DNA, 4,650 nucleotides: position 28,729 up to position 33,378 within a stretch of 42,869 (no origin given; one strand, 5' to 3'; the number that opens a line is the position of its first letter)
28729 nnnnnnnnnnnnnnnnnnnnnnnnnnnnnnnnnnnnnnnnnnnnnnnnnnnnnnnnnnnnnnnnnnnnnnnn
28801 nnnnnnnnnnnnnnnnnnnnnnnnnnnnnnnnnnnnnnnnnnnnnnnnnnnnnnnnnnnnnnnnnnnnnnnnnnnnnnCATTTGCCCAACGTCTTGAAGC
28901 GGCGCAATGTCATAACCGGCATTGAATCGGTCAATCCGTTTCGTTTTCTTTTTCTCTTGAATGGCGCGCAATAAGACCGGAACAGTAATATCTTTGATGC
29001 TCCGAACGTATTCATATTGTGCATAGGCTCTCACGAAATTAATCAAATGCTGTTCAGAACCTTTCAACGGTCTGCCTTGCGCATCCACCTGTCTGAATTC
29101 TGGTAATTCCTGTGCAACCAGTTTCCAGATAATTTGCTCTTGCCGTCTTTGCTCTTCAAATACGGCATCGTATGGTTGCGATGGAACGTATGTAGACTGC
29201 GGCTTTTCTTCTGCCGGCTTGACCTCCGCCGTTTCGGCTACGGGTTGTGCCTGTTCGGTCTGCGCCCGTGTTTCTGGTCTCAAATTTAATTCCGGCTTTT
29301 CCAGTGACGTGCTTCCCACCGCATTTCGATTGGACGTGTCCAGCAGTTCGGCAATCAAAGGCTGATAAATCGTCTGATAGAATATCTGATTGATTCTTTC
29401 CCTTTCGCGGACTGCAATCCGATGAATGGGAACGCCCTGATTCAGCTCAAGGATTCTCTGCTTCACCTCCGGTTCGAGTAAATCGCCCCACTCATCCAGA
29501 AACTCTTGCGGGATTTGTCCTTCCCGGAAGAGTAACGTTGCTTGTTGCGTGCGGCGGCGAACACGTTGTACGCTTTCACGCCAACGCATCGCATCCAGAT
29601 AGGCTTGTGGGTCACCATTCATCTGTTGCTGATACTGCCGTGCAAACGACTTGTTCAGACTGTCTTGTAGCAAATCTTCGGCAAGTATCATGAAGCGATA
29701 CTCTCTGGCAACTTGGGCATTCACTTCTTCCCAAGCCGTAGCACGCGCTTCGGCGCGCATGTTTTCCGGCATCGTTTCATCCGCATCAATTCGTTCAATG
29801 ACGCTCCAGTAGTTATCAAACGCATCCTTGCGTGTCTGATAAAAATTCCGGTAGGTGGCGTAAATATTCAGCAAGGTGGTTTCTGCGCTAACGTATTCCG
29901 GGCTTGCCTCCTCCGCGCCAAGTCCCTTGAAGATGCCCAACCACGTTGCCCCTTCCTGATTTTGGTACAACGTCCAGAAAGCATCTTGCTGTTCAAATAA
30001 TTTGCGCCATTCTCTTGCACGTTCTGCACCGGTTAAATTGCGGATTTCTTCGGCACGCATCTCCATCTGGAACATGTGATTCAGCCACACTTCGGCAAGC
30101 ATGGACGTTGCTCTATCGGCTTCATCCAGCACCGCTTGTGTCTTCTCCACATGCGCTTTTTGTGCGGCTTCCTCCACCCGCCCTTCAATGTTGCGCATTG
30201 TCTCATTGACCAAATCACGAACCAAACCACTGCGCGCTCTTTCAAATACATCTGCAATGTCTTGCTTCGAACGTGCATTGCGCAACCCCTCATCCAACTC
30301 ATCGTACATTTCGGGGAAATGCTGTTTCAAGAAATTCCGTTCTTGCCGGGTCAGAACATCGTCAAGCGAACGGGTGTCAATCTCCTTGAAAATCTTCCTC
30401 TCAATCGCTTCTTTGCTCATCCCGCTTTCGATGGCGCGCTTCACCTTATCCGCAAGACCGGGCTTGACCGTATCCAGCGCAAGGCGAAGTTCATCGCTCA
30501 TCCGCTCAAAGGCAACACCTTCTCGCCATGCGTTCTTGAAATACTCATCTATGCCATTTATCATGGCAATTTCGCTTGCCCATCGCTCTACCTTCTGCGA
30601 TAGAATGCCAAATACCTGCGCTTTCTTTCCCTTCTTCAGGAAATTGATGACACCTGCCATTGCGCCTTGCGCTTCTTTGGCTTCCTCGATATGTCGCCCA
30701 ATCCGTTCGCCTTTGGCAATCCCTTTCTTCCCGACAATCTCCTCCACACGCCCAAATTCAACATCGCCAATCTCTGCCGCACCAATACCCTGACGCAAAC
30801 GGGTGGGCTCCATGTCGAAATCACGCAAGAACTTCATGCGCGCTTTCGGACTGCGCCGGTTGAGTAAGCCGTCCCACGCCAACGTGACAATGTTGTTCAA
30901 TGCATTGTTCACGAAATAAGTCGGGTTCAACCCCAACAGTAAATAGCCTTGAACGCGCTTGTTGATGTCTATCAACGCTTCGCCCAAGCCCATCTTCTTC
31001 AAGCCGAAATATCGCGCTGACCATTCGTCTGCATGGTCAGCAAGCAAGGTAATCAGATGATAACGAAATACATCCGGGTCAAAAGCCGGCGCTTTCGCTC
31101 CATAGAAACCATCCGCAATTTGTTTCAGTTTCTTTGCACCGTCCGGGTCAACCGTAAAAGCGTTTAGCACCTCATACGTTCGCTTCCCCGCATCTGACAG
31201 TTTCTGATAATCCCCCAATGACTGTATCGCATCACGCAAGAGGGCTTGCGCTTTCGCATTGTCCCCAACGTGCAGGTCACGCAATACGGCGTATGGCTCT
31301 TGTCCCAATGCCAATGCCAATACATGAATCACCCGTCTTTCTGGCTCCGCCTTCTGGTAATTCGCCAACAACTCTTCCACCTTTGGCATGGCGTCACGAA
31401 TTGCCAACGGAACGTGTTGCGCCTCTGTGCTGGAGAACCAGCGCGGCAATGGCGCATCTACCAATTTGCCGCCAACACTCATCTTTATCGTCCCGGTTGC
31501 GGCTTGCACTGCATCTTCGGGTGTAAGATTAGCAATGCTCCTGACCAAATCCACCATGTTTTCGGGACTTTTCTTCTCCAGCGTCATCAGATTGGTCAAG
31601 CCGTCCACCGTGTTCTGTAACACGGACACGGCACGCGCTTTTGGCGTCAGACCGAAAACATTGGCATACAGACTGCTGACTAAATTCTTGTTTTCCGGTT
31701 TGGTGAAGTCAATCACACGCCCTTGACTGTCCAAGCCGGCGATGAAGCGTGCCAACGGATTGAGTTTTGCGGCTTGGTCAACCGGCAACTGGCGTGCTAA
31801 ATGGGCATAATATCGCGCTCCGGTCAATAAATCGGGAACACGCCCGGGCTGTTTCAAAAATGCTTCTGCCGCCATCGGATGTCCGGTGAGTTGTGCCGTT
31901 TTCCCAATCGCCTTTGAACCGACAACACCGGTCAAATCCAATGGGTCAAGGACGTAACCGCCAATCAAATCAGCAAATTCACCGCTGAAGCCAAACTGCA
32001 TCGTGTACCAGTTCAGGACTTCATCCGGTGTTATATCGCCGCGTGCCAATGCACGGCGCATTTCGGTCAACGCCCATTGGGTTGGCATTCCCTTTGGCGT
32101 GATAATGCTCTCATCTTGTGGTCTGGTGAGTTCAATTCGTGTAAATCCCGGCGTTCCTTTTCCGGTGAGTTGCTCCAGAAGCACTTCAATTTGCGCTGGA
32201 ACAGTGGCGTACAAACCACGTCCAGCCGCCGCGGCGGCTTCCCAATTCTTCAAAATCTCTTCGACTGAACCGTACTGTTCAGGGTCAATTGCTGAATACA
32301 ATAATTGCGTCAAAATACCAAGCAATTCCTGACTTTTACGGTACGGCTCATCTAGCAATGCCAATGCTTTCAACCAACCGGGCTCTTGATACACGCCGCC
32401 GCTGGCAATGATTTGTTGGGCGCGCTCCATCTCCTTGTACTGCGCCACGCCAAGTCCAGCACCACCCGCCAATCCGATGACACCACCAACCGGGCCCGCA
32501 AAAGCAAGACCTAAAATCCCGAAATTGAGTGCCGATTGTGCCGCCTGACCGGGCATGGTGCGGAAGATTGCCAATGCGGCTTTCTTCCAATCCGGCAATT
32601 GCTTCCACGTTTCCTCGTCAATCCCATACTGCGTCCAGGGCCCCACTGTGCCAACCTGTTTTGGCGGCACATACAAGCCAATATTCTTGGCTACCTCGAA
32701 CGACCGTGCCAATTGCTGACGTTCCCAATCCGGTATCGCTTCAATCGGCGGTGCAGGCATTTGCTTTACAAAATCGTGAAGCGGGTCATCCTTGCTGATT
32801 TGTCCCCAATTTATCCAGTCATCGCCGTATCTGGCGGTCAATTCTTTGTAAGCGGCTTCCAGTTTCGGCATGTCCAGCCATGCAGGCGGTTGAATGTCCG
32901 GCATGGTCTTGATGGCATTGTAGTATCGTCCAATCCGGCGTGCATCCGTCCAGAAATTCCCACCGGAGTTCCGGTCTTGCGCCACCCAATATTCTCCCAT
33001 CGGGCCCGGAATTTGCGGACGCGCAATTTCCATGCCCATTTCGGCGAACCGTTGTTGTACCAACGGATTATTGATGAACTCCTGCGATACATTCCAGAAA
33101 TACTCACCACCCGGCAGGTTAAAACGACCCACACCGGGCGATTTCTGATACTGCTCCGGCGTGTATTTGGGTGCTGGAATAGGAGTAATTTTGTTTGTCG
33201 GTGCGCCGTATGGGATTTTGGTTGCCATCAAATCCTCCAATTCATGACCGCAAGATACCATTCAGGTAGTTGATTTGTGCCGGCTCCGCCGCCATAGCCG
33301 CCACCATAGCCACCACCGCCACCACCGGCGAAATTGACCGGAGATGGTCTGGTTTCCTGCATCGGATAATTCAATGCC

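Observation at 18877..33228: One uninterrupted 14.35-kb ORF (4,783 aa, one third of the genome) in the MuF slot: candidate ejected multi-effector polyvalent protein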

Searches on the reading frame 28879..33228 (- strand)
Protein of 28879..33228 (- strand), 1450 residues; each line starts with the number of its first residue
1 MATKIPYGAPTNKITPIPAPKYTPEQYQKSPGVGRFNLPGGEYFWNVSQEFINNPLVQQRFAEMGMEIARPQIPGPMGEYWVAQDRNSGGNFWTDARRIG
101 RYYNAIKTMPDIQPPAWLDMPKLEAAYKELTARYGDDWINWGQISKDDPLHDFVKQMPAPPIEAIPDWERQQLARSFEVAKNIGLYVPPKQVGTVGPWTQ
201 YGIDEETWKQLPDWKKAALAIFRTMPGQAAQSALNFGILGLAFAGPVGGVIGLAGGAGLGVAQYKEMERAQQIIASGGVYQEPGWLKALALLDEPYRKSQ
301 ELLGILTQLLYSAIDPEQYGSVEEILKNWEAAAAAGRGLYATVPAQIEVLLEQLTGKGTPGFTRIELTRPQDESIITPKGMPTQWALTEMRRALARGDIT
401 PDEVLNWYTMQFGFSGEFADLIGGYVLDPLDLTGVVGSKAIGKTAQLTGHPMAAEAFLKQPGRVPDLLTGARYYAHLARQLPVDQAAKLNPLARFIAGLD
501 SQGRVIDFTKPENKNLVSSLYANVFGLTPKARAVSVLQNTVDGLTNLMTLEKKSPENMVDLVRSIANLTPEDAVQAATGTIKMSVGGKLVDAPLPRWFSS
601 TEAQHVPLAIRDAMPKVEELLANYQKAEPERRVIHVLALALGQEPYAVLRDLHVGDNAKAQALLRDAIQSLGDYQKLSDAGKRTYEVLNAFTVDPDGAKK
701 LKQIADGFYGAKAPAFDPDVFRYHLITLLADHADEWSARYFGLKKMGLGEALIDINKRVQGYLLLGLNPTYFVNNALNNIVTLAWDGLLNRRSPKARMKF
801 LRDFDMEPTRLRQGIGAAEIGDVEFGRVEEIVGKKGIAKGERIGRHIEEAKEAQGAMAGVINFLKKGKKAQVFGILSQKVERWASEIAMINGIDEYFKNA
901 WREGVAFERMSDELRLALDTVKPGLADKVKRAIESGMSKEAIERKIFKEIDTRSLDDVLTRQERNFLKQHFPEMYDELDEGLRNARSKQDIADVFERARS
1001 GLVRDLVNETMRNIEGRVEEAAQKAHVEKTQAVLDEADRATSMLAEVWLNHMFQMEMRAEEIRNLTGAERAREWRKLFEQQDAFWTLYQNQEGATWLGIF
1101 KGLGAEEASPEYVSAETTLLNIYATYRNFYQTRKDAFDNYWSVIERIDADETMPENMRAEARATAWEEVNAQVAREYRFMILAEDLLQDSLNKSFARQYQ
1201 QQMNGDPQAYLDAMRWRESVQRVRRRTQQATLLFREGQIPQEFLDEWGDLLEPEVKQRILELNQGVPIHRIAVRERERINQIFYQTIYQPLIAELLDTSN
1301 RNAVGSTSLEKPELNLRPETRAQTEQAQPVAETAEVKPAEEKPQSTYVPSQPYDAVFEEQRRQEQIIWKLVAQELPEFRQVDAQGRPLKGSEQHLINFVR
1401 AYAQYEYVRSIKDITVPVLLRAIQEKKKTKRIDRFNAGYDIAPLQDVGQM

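Call 14: search_dna_similar(query=window:28879-33228:-, collection=phages, mode=protein, max_rows=20, max_evalue=0.001)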
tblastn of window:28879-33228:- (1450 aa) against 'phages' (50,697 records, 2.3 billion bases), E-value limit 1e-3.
Records with a match: 5; places in all: 5; records where one place covers at least 80% of the query: 0.
Best place of each record, by identity: <60% 5.
By first word of the organism name: Caudoviricetes 5.
By host as written in the record: - 5.
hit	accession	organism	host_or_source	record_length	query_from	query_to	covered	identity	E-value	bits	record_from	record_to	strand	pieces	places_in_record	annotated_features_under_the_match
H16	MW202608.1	Caudoviricetes sp.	Manatee Spring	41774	525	1197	46%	22.6%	6e-9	67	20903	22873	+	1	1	hypothetical protein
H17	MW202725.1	Caudoviricetes sp.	Manatee Spring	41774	525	1197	46%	22.6%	6e-9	67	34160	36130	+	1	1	hypothetical protein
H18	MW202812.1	Caudoviricetes sp.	Manatee Spring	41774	525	1197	46%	22.6%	6e-9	67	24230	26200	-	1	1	hypothetical protein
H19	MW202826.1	Caudoviricetes sp.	Manatee Spring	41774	525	1197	46%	22.6%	6e-9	67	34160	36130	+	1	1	hypothetical protein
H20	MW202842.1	Caudoviricetes sp.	Manatee Spring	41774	525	1197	46%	22.6%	6e-9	67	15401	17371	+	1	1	hypothetical protein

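Call 75: search_protein_representatives(protein=window:29629-33228:-)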
Query: 1200 residues. Proteins with E-value up to 0.001 (for the whole library): 389; up to 1e-10: 278; up to 1e-30: 129. The best 150 are listed.
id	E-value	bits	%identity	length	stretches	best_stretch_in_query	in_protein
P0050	0.0e+00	2733.8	100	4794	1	1-1200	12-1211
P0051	0.0e+00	1555.6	57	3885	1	3-1199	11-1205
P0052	1.0e-205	702.2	38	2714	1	34-1199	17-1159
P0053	6.1e-197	673.2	38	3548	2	328-1192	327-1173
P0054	1.8e-188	645.1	37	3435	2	383-1199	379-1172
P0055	5.6e-186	636.9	36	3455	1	89-1199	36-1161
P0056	1.3e-180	619.1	35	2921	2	353-1199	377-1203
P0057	2.1e-180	618.4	37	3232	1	75-1199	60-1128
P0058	5.0e-161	554.2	35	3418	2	378-1199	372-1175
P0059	2.1e-158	545.6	36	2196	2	200-1199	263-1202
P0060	1.0e-153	530.0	35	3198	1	90-1199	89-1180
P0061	3.7e-145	501.7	34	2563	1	90-1197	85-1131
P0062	3.1e-140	485.4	34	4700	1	89-1199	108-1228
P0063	8.2e-136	470.7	33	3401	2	157-1199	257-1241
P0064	2.3e-114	399.7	32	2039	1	91-1200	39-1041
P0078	1.0e-76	275.0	32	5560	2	284-1197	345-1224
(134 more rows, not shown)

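Call 83: search_protein_families(library=pfam, alignment_id=A7, max_evalue=0.0001)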
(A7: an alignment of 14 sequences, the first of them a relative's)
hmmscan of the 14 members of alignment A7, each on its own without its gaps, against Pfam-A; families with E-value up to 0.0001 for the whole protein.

A. member 1, P0051 (3885 aa): 1 family
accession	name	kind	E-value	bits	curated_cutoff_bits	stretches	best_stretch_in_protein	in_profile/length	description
PF00990.26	GGDEF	-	1.8e-11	44.5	23.8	1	1433-1574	3-155/161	Diguanylate cyclase, GGDEF domain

B. families by the number of members that match (of 14 scanned): 8 families
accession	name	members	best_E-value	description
PF18763.7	ddrB-ParB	4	1e-30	ddrB-like ParB superfamily domain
PF18760.7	ART-PolyVal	4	6.6e-25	ADP-Ribosyltransferase in polyvalent proteins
PF00990.26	GGDEF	2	1.8e-11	Diguanylate cyclase, GGDEF domain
PF13871.12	Helicase_C_4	1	3.9e-20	C-terminal domain on Strawberry notch homologue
PF13872.12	AAA_34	1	1.5e-18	P-loop containing NTP hydrolase pore-1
PF00271.37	Helicase_C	1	1.1e-09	Helicase conserved C-terminal domain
PF04851.21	ResIII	1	3e-08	Type III restriction enzyme, res subunit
PF05175.20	MTS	1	6.7e-05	Methyltransferase small domain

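Call 85: find_encoding_contigs(protein=P0050, flank=3000, max_places=6)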
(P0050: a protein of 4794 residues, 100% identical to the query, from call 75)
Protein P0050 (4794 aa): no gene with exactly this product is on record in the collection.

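Call 86: find_encoding_contigs(protein=P0051, flank=10000, max_places=3)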
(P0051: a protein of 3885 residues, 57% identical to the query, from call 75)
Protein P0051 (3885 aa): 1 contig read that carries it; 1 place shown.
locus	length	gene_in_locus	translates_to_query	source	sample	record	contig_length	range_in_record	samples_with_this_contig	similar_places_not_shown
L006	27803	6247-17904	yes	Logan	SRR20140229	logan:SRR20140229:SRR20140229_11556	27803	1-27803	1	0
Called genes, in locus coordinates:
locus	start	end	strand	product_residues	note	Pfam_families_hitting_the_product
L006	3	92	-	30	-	?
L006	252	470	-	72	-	-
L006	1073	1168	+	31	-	-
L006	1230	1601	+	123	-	-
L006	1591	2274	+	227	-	-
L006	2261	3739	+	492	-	PF03237:Terminase_6N, PF17289:Terminase_6C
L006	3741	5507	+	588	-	-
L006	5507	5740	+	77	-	-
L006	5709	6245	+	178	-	-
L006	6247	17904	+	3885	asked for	PF00990:GGDEF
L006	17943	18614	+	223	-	-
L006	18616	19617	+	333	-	-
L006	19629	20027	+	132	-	-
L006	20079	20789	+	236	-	PF13641:Glyco_tranf_2_3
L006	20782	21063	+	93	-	PF09723:Zn_ribbon_8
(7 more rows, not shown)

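Call 102: search_solved_structures(query=A8, max_evalue=5)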
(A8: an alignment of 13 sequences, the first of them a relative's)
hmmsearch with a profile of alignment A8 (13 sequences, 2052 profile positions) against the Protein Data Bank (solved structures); distinct sequences matched with E-value up to 5: 12.
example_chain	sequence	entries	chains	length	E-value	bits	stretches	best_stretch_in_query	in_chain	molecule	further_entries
5h78_A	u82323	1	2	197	0.0082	16.5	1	396-541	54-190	cAMP-dependent protein kinase type II-alpha regulatory subunit,DHR14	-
8fbk_A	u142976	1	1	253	0.06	13.7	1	448-626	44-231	KWOCA_65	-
7tal_A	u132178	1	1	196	0.08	13.3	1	996-1124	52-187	D4_deltaDARP LOV2-DARPin fusion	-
7tbq_A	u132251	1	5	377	0.16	12.2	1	996-1124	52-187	D7 LOV2-DARPin fusion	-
8h3v_F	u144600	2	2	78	0.19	12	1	959-1022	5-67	DNA-directed RNA polymerase subunit omega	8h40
4dgw_B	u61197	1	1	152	0.47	10.7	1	1878-1970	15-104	Pre-mRNA-splicing factor PRP21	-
8i7o_F2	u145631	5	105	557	0.52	10.6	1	1028-1136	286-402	Tektin-5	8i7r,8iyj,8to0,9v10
4v3e_A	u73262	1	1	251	0.66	10.2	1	1018-1081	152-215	IT4VAR07 CIDRA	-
3rrp_A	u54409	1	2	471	1.2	9.3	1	1212-1394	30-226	Probable fumarate hydratase Fum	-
5cwh_A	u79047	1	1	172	1.7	8.9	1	888-966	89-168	Designed helical repeat protein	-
6xh5_A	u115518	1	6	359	2.2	8.5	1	445-562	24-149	helical fusion design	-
8vdl_C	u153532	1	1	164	2.4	8.4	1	1019-1082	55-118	HB3VAR03 CIDRa1.4 domain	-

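Call 103: search_protein_families(library=pfam, alignment_id=A8, max_evalue=0.05)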
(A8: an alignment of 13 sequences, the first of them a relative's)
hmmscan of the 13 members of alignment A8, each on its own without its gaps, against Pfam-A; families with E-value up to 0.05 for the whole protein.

A. member 1, P0059 (2196 aa): 0 families

B. families by the number of members that match (of 13 scanned): 9 families
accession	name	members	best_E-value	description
PF09851.14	SHOCT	1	2e-05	Short C-terminal domain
PF22885.1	DUF7020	1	0.0028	Domain of unknown function (DUF7020)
PF16928.10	Inj_translocase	1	0.0045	DNA/protein translocase of phage P22 injectosome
PF20721.2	C19orf12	1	0.0077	C19orf12-like protein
PF08336.16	P4Ha_N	1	0.017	Prolyl 4-Hydroxylase alpha-subunit, N-terminal region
PF10075.15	CSN8_PSD8_EIF3K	1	0.022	CSN8/PSMD8/EIF3K family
PF09789.14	CC149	1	0.029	Coiled-coil domain-containing protein 149-A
PF22746.1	SHOCT-like_DUF2089-C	1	0.032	SHOCT-like domain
PF02209.24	VHP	1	0.033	Villin headpiece domain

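Call 115: list_cluster_members(proteins=[P0050, P0051, P0078, P0062])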
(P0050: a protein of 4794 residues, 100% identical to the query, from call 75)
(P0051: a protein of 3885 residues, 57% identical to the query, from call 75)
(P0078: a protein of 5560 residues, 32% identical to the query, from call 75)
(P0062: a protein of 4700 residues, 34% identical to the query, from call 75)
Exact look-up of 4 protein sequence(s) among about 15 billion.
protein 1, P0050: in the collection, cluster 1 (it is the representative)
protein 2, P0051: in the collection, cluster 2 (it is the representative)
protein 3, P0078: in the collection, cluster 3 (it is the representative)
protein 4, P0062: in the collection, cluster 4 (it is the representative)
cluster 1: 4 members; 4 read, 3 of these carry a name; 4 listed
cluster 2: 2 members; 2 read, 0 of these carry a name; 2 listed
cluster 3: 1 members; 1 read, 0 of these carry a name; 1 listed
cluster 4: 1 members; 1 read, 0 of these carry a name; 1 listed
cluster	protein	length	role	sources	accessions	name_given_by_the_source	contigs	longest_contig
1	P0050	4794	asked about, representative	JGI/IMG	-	GGDEF domain-containing protein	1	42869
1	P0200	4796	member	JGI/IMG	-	GGDEF domain-containing protein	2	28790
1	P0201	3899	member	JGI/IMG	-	GGDEF domain-containing protein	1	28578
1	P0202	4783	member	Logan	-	-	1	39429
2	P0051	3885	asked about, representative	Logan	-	-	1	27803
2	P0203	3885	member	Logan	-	-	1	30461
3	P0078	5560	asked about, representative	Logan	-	-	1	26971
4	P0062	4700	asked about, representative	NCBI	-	-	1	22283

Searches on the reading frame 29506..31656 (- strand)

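Call 48: search_protein_families(library=pfam, proteins=[window:29506-31656:-], max_evalue=5)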
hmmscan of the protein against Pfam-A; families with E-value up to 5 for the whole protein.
window:29506-31656:- (717 aa): 1 family
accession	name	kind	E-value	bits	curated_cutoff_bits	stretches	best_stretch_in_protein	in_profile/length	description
PF08383.16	Maf_N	-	0.65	10.2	27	0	43-52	22-31/34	Maf N-terminal region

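Call 74: search_protein_families(library=phrogs, proteins=[window:29506-31656:-], max_evalue=0.1)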
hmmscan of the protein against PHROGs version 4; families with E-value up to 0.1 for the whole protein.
window:29506-31656:- (717 aa): 0 families

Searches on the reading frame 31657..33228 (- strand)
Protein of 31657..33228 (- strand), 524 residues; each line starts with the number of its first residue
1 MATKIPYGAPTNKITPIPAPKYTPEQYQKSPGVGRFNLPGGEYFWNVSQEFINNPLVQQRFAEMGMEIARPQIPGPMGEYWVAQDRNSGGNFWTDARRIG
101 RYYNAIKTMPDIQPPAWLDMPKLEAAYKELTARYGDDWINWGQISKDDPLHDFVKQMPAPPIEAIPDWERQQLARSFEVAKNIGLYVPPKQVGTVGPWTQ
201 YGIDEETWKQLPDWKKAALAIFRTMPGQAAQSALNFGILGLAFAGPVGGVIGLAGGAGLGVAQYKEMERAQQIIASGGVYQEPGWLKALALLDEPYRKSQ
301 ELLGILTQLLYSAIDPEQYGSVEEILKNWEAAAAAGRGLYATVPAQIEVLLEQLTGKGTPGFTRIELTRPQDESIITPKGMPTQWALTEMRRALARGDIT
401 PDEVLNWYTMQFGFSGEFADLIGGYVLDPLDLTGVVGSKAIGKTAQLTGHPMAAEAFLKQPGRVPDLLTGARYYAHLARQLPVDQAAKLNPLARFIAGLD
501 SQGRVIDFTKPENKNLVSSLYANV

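Call 39: find_homologous_proteins(query=window:31657-33228:-, max_evalue=0.001)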
Query window:31657-33228:-: 8000 candidates shared short words with the query, none scored E <= 0.001.

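Call 48: search_protein_families(library=pfam, proteins=[window:31657-33228:-], max_evalue=5)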
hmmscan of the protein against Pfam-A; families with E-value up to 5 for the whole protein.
window:31657-33228:- (524 aa): 1 family
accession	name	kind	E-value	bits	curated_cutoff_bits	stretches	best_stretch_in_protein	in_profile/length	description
PF23265.1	Ig-like_KY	-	0.21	12.2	27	1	49-72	2-25/129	KY-like, immunoglobulin-like domain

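Call 74: search_protein_families(library=phrogs, proteins=[window:31657-33228:-], max_evalue=0.1)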
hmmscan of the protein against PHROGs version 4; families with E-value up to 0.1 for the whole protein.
window:31657-33228:- (524 aa): 0 families
